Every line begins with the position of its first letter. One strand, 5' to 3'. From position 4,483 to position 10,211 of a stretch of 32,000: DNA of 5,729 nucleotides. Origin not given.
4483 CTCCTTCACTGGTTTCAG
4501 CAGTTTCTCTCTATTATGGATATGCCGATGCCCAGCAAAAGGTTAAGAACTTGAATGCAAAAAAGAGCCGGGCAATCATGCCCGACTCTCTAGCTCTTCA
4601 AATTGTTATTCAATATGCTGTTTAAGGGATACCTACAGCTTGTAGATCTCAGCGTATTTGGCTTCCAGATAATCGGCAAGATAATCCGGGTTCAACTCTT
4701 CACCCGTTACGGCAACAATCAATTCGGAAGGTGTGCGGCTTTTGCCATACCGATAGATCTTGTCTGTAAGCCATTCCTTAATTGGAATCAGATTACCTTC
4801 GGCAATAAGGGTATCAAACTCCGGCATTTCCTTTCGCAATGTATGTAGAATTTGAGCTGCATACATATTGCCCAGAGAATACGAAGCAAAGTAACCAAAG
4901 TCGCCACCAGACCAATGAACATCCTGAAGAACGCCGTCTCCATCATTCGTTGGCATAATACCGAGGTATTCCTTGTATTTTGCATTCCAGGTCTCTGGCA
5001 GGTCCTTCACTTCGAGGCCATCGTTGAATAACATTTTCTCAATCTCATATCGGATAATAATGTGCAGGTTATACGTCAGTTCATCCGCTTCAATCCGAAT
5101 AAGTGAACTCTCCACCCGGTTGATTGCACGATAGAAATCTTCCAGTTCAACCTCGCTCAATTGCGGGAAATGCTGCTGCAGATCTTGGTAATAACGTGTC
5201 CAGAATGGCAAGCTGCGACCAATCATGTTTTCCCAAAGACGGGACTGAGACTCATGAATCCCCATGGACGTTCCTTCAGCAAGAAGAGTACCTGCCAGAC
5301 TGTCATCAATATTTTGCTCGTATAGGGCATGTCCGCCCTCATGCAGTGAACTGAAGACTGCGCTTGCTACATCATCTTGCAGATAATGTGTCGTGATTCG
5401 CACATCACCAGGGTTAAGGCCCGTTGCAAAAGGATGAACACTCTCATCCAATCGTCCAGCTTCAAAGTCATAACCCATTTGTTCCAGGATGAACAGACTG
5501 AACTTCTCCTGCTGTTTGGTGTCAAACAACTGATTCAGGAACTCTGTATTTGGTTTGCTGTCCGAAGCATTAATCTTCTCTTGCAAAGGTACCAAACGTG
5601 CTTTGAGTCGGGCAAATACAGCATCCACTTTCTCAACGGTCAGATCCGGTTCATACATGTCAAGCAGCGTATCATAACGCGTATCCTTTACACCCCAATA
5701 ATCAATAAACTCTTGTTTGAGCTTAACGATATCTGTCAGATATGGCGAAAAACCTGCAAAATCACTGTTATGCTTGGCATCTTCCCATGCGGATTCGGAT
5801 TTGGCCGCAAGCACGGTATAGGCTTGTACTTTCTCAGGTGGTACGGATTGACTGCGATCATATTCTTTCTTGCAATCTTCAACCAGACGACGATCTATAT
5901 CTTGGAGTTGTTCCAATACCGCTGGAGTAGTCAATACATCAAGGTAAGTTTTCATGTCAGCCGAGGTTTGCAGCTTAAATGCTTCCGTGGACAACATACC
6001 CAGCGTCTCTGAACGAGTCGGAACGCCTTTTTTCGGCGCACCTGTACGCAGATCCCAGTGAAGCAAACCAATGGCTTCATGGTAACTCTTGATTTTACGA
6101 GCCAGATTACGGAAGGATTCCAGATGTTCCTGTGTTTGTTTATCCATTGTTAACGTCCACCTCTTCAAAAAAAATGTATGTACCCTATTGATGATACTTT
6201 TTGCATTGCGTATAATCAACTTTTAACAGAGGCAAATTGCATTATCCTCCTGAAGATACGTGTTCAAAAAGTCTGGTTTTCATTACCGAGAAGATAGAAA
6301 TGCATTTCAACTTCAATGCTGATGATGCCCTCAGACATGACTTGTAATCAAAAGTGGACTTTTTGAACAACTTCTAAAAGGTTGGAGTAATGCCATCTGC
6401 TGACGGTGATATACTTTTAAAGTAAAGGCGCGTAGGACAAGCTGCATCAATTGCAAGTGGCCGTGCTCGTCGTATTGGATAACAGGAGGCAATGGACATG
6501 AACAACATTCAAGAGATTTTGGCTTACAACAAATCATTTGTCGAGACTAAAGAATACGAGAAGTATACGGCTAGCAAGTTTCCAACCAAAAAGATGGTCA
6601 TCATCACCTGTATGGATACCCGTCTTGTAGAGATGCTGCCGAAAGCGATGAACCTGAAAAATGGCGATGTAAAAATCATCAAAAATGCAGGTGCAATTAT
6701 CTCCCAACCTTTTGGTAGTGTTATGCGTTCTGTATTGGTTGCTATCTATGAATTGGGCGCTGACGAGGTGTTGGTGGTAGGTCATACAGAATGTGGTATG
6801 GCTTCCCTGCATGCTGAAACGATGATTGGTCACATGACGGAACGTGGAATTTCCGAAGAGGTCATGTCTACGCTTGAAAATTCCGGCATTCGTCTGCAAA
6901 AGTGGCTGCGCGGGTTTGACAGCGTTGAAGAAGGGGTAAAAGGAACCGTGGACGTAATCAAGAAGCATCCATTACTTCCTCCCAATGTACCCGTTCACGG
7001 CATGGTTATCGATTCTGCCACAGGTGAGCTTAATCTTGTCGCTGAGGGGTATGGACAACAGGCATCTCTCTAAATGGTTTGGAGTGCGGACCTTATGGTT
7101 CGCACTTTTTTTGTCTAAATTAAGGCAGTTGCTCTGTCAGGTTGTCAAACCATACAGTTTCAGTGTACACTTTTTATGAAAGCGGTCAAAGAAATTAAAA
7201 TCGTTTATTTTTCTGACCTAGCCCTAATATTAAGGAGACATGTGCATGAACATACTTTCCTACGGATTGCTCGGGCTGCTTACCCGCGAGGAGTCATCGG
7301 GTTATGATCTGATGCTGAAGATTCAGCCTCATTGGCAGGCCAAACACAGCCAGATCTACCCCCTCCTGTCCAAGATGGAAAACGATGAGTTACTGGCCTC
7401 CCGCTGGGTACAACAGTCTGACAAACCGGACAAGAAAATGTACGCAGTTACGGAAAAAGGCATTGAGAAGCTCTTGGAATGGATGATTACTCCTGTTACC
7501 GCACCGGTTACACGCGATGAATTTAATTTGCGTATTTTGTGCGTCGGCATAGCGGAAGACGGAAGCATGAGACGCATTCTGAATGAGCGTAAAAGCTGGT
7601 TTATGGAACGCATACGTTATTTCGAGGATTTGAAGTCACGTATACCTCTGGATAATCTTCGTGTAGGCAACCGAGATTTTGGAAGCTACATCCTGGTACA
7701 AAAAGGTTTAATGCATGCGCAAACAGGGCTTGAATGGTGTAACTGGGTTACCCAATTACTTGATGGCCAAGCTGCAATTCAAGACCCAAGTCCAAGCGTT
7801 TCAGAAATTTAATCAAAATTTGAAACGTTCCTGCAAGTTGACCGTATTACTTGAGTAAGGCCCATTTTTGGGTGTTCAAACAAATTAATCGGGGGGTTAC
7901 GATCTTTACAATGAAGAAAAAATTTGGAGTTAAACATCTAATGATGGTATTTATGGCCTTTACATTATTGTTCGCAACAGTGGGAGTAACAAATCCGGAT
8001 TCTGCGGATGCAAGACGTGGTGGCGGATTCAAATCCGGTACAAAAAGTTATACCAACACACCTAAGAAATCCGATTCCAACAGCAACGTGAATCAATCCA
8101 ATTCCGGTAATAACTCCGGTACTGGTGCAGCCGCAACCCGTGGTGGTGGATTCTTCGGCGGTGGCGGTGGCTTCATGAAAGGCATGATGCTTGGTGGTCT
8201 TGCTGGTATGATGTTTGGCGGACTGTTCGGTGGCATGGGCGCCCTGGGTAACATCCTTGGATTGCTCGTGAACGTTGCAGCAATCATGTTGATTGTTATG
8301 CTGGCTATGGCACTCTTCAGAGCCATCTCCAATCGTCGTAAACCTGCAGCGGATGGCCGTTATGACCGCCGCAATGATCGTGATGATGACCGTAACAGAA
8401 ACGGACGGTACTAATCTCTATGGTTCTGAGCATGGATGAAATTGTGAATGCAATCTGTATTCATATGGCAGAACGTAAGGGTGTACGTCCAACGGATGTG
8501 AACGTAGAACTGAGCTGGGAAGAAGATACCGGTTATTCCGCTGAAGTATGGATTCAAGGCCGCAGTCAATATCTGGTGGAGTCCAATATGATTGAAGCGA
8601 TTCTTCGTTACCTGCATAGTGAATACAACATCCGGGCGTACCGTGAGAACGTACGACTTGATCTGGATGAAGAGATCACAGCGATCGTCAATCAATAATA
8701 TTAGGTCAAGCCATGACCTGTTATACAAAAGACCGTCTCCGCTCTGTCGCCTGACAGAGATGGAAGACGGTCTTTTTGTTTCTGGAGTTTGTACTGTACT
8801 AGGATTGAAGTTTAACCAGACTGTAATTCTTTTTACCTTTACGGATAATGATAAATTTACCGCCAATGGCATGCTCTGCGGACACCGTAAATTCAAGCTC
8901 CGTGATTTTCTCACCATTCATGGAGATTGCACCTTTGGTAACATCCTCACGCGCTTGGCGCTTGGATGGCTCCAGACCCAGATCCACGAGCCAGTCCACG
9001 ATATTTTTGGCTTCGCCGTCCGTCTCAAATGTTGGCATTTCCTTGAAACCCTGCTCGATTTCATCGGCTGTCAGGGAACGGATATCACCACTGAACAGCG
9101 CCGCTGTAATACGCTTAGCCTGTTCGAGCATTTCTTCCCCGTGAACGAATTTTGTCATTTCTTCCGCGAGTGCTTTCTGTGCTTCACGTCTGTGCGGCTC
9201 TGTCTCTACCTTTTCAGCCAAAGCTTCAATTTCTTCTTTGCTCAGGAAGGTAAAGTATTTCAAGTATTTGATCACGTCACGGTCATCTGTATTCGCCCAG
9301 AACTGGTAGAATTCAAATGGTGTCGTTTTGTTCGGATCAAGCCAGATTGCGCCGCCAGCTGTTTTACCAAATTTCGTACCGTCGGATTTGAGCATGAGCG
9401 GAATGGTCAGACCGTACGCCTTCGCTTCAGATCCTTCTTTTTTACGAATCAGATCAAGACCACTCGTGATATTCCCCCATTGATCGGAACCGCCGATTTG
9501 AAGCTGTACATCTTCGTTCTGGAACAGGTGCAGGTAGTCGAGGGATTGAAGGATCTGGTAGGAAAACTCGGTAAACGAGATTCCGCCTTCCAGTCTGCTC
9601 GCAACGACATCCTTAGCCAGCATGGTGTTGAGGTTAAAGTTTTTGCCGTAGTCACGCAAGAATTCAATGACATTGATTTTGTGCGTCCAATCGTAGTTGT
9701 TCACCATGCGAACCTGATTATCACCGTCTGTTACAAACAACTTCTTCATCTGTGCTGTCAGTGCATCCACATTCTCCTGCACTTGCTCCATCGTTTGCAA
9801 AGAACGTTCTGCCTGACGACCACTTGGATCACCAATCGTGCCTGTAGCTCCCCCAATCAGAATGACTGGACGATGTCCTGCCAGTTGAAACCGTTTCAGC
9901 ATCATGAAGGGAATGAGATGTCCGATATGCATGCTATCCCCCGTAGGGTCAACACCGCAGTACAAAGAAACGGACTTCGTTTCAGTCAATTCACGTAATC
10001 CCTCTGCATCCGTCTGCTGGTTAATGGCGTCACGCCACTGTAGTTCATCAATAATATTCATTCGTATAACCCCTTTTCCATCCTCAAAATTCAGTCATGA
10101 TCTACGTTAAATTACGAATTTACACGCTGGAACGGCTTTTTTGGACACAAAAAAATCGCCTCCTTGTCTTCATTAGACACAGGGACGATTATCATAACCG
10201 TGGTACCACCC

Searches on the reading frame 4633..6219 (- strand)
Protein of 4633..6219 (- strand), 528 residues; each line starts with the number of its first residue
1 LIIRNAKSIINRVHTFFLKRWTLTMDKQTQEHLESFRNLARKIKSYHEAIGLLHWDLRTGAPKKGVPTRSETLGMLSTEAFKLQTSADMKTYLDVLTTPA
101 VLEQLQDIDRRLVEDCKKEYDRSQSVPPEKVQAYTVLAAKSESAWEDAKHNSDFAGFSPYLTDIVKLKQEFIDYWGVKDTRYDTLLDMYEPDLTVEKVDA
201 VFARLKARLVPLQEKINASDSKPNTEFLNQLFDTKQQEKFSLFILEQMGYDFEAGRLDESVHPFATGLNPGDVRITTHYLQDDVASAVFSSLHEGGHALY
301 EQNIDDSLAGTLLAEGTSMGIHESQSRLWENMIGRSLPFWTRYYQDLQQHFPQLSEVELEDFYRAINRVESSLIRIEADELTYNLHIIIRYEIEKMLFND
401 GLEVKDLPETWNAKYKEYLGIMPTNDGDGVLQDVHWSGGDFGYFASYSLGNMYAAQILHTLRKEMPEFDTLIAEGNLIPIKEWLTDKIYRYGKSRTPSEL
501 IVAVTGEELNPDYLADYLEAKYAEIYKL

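Call 66: search_protein_families(library=pfam, proteins=[window:4633-6219:-], max_evalue=0.00001)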
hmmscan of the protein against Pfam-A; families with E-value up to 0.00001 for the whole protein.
window:4633-6219:- (528 aa): 1 family
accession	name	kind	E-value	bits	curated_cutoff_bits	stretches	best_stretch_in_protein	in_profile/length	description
PF02074.21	Peptidase_M32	-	2.7e-181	603.9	25.1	1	36-522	2-489/489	Carboxypeptidase Taq (M32) metallopeptidase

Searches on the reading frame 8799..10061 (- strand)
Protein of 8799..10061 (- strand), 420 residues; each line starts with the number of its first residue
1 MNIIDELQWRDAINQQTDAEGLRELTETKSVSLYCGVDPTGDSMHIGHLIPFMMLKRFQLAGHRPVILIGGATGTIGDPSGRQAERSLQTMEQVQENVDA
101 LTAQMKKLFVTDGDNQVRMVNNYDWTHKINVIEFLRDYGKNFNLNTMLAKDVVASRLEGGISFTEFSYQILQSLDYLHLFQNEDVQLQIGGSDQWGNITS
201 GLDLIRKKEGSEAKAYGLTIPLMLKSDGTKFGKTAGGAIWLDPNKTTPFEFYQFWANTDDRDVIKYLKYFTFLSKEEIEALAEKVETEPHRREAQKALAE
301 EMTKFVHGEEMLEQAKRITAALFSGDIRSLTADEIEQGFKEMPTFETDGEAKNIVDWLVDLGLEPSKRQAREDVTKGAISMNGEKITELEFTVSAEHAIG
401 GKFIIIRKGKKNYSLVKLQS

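Call 66: search_protein_families(library=pfam, proteins=[window:8799-10061:-], max_evalue=0.00001)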
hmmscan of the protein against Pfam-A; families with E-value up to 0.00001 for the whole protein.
window:8799-10061:- (420 aa): 3 families
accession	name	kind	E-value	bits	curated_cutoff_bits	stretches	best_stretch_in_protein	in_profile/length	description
PF00579.31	tRNA-synt_1b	-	1.8e-85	287.3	21.1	1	28-323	3-291/292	tRNA synthetases class I (W and Y)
PF22421.1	SYY_C-terminal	-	1.3e-33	115.2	27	1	334-416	1-83/83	Tyrosine--tRNA ligase SYY-like C-terminal domain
PF01479.30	S4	-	2.8e-07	30.6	22.8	1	355-397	4-46/48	S4 domain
